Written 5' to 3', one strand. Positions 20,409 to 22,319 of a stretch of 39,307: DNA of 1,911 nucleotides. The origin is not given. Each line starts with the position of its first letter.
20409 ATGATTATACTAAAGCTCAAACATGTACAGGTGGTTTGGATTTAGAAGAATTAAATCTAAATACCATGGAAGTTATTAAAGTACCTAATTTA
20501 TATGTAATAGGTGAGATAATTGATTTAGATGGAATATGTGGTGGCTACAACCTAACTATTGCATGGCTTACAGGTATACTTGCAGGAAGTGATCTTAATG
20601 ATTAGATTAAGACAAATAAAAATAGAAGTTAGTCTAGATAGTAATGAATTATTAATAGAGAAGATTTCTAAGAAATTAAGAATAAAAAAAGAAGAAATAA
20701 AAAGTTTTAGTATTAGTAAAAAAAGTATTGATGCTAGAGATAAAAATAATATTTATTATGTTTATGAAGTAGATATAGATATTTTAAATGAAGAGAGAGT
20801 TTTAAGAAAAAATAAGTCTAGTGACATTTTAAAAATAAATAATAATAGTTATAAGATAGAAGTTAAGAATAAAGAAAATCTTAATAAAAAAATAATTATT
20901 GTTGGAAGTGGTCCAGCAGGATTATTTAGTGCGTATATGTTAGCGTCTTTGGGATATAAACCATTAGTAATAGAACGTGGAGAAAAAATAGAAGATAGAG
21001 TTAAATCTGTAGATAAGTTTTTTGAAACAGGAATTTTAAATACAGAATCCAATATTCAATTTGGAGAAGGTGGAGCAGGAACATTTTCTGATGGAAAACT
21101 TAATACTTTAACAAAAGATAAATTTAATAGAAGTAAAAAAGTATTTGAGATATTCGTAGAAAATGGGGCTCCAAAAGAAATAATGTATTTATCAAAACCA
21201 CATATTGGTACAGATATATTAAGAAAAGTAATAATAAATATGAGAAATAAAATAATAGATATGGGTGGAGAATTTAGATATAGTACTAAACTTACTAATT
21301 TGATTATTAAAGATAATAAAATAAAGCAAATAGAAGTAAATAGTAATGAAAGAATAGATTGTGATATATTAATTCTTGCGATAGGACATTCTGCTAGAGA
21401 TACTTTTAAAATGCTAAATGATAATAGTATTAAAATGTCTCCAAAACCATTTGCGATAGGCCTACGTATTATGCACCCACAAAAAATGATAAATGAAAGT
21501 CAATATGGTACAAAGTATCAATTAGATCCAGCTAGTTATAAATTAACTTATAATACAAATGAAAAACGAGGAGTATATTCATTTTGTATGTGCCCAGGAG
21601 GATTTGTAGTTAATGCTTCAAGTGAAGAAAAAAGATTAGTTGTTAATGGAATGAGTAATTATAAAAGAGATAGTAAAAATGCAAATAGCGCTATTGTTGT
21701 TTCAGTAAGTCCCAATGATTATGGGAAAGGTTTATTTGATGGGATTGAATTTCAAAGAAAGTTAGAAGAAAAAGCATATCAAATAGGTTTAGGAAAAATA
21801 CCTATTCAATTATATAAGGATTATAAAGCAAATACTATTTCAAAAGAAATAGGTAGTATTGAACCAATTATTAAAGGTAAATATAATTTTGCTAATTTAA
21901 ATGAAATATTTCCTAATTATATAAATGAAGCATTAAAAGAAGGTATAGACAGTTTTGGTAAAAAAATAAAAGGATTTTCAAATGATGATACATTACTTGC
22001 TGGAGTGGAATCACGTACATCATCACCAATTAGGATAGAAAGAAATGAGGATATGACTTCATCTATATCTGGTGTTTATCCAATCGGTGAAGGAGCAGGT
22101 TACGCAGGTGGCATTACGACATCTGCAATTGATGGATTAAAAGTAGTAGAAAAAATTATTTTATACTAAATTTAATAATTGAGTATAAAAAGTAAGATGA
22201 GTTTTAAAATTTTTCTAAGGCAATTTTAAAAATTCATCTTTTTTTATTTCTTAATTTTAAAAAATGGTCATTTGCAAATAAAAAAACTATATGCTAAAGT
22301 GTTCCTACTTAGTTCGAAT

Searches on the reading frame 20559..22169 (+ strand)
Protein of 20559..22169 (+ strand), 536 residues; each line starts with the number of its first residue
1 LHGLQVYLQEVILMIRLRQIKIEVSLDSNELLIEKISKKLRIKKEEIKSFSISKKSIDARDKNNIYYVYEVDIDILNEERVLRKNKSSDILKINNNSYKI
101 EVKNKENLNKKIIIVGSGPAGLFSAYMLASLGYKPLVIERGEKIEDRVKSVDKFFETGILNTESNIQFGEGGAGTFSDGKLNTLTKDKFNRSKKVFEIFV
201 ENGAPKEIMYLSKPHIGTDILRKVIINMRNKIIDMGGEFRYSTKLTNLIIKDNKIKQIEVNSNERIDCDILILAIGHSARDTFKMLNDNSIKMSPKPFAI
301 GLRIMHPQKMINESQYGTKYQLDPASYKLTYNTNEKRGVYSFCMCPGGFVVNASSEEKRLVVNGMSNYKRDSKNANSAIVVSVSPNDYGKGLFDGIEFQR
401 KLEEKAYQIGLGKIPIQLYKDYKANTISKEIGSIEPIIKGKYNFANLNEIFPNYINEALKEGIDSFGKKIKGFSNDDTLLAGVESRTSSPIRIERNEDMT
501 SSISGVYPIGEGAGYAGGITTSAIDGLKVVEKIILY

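Call 34: search_protein_families(library=pfam, proteins=[window:20559-22169:+], max_evalue=0.00001)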
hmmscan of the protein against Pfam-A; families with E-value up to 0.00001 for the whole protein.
window:20559-22169:+ (536 aa): 4 families
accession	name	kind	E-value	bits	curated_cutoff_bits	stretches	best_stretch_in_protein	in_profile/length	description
PF21688.3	FAD-depend_C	-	1.8e-76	257.2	27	1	297-487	1-197/197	FAD-dependent protein, C-terminal domain-like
PF03486.20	HI0933_like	-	3.7e-10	40.1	50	1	111-278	2-165/244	HI0933-like protein Rossmann domain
PF01266.30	DAO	-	1.2e-08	35.3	27.9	0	111-143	1-33/353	FAD dependent oxidoreductase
PF07992.20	Pyr_redox_2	-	4.8e-08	33.2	26.1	0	106-145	142-178/291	Pyridine nucleotide-disulphide oxidoreductase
